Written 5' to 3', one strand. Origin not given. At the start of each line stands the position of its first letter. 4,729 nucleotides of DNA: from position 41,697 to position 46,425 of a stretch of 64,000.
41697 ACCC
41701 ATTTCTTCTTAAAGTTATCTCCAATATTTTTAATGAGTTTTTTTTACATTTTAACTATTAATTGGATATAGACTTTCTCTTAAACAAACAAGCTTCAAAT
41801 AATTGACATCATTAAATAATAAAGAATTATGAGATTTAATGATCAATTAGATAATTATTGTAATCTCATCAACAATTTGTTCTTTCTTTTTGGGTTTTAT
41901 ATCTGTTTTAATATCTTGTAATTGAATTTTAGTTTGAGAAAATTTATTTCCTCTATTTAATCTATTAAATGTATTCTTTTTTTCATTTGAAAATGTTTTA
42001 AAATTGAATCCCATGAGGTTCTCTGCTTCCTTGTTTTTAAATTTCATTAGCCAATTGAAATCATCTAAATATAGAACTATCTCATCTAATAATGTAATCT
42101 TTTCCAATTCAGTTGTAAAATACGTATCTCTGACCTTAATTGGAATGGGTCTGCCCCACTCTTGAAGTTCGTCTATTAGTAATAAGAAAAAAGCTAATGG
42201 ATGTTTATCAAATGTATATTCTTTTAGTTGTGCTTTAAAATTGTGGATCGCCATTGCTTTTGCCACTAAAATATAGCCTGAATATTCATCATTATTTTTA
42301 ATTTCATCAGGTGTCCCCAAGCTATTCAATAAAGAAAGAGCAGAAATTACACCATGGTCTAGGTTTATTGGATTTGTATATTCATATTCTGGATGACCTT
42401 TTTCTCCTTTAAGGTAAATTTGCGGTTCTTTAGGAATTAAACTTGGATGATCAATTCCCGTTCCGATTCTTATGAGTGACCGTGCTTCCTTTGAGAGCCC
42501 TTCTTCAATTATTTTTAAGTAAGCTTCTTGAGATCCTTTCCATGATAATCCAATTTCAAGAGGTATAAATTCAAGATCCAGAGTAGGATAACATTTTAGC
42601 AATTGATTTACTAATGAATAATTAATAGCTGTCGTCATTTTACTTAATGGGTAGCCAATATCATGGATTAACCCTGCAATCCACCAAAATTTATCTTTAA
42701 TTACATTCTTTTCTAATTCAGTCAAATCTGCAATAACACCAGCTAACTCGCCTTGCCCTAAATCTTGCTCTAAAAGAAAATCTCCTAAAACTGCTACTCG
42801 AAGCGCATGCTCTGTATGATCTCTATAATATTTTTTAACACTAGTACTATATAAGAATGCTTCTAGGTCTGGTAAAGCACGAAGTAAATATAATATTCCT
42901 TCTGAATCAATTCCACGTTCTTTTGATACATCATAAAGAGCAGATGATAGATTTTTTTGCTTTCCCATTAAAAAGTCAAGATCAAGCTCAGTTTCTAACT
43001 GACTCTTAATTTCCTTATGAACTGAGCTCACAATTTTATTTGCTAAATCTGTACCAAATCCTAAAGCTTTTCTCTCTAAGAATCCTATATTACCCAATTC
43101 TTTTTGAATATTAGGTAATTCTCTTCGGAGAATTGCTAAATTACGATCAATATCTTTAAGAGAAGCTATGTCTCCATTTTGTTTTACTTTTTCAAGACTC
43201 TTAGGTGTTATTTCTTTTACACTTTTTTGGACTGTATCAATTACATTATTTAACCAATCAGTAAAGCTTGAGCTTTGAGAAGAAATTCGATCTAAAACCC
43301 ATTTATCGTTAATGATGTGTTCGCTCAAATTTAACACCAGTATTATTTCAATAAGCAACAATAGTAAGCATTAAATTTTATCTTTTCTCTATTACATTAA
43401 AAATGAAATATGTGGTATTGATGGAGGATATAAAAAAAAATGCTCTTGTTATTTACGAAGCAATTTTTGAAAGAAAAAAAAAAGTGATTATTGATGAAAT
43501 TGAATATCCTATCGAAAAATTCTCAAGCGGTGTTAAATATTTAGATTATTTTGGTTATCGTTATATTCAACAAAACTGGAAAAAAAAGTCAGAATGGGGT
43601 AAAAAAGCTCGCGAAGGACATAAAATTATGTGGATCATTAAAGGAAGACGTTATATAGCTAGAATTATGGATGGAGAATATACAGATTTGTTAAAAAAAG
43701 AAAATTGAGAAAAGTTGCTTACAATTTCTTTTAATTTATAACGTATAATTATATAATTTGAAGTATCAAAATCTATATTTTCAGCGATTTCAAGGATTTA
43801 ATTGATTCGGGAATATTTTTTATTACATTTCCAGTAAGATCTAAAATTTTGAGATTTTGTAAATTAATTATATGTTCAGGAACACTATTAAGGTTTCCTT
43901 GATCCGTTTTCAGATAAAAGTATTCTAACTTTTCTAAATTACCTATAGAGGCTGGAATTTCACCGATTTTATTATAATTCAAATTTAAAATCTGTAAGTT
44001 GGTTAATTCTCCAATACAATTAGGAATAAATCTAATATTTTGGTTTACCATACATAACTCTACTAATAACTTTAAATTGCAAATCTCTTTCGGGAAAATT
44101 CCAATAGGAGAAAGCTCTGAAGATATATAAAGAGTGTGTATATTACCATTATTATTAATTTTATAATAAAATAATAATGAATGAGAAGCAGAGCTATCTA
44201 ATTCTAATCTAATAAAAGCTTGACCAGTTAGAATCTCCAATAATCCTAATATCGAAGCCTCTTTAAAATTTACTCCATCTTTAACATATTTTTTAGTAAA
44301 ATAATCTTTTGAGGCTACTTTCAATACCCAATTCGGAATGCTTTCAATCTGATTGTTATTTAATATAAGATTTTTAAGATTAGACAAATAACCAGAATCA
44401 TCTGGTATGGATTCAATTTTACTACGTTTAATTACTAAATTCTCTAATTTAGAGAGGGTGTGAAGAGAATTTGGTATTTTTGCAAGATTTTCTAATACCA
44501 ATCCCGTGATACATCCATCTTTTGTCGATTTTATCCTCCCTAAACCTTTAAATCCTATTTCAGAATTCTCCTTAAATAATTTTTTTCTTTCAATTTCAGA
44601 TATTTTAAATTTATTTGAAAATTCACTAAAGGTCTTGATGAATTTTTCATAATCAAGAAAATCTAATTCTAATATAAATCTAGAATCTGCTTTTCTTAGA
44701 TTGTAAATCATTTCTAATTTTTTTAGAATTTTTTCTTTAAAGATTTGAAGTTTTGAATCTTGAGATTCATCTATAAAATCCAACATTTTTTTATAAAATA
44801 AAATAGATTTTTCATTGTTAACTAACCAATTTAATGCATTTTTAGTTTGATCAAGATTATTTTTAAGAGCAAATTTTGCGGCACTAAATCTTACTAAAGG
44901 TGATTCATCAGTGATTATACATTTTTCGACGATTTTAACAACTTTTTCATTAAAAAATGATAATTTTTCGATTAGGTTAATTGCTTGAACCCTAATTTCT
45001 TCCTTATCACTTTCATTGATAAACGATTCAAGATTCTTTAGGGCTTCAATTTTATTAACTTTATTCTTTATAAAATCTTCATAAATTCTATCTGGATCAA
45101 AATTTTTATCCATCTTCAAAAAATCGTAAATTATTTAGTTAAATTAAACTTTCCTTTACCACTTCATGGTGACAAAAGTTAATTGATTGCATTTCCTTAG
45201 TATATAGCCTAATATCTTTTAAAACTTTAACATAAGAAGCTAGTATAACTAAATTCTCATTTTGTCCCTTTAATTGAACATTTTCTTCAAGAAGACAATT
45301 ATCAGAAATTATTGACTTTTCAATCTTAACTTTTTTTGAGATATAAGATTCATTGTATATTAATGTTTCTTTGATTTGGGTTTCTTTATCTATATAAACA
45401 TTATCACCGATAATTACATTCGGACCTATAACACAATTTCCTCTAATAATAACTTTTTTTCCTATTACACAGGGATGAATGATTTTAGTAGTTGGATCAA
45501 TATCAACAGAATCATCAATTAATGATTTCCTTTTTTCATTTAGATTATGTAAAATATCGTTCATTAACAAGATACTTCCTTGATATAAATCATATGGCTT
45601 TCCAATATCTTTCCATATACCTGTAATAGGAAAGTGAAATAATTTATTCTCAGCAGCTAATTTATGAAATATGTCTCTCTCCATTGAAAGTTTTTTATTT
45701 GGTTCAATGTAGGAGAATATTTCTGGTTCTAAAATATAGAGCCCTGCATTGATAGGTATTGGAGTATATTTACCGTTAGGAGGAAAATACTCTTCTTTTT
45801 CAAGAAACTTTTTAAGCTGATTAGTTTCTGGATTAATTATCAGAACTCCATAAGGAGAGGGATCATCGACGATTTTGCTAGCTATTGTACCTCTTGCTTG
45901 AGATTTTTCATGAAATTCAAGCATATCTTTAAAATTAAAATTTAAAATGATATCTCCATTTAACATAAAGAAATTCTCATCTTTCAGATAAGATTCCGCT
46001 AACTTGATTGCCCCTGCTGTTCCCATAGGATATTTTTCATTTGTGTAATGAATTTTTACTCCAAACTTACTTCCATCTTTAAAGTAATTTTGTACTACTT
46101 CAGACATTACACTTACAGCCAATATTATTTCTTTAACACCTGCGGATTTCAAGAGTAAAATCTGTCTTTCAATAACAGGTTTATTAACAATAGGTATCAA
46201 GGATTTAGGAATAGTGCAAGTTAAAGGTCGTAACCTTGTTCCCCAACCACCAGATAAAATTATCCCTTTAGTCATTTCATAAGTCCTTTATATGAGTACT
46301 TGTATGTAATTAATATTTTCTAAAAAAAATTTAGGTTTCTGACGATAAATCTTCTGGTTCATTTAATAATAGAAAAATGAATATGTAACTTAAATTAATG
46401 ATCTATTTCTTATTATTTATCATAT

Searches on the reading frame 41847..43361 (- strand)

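Call 3: search_protein_families(library=pfam, proteins=[window:41847-43361:-], max_evalue=0.1)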
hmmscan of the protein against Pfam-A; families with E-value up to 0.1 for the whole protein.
window:41847-43361:- (504 aa): 1 family
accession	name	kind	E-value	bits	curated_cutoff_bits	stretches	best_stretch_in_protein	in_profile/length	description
PF01966.28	HD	-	0.038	14.7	22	0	206-242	20-43/116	HD domain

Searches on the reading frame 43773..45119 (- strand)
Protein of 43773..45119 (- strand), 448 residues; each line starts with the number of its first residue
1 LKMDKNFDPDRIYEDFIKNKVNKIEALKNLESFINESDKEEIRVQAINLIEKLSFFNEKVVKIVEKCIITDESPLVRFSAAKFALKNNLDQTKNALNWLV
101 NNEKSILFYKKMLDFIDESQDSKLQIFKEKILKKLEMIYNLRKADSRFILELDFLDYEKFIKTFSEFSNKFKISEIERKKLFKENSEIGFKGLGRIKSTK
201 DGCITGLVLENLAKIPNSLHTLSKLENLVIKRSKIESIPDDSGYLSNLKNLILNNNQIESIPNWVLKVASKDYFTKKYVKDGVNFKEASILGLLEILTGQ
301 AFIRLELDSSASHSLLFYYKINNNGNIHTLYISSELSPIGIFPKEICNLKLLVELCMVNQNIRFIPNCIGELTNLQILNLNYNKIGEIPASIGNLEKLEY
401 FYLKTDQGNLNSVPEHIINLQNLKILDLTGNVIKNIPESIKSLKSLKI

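Call 7: search_protein_families(library=pfam, proteins=[window:43773-45119:-], max_evalue=0.01)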
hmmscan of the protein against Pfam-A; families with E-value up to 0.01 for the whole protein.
window:43773-45119:- (448 aa): 5 families
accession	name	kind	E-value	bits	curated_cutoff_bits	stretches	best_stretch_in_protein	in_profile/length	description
PF23598.1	LRR_14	-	2.1e-17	63.4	40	3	344-404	41-101/353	Leucine-rich repeat region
PF13855.12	LRR_8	-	6.6e-16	58.3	27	3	224-264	2-44/61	Leucine rich repeat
PF12799.13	LRR_4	-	2e-09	37.8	27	3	373-407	1-31/44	Leucine Rich repeats (2 copies)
PF00560.39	LRR_1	-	1.6e-05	24.6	20.6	0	374-395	1-23/23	Leucine Rich Repeat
PF13646.12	HEAT_2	-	0.007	17.1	27.7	0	30-85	4-56/88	HEAT repeats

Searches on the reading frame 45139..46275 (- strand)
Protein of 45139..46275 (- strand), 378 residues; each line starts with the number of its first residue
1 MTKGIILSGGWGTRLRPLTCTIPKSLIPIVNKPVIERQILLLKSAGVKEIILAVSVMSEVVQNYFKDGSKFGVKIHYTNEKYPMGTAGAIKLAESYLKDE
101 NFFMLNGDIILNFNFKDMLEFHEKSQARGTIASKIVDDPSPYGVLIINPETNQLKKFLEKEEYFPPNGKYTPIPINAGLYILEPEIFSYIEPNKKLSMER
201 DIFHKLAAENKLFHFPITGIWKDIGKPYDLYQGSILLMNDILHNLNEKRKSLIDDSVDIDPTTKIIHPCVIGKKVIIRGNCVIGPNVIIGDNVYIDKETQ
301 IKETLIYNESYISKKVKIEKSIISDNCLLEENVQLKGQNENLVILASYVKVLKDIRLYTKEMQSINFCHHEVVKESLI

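Call 7: search_protein_families(library=pfam, proteins=[window:45139-46275:-], max_evalue=0.01)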
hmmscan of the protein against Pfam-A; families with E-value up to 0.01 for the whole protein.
window:45139-46275:- (378 aa): 7 families
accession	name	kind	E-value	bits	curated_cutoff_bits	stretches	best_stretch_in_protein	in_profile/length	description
PF00483.29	NTP_transferase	-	1.8e-46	159.2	21.2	1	3-234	1-239/245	Nucleotidyl transferase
PF25084.1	LbH_EIF2B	-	5.9e-12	46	54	1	254-355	7-103/105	EIF2B subunit epsilon LbH domain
PF12804.13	NTP_transf_3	-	1.1e-08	35.9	27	1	4-111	1-98/160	MobA-like NTP transferase domain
PF00132.30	Hexapep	-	1.4e-08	34.5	27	2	269-295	2-28/36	Bacterial transferase hexapeptide (six repeats)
PF25247.1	LbH_GLGC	-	2.2e-06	28.1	27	1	250-339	15-103/135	GLGC left-handed parallel beta-helix domain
PF24894.1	Hexapep_GlmU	-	2.4e-06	28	23.3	1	287-335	35-83/104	GlmU-like, C-terminal hexapeptide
PF25087.1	GMPPB_C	-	4.1e-05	23.7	39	1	274-356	10-88/110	GMPPB C-terminal domain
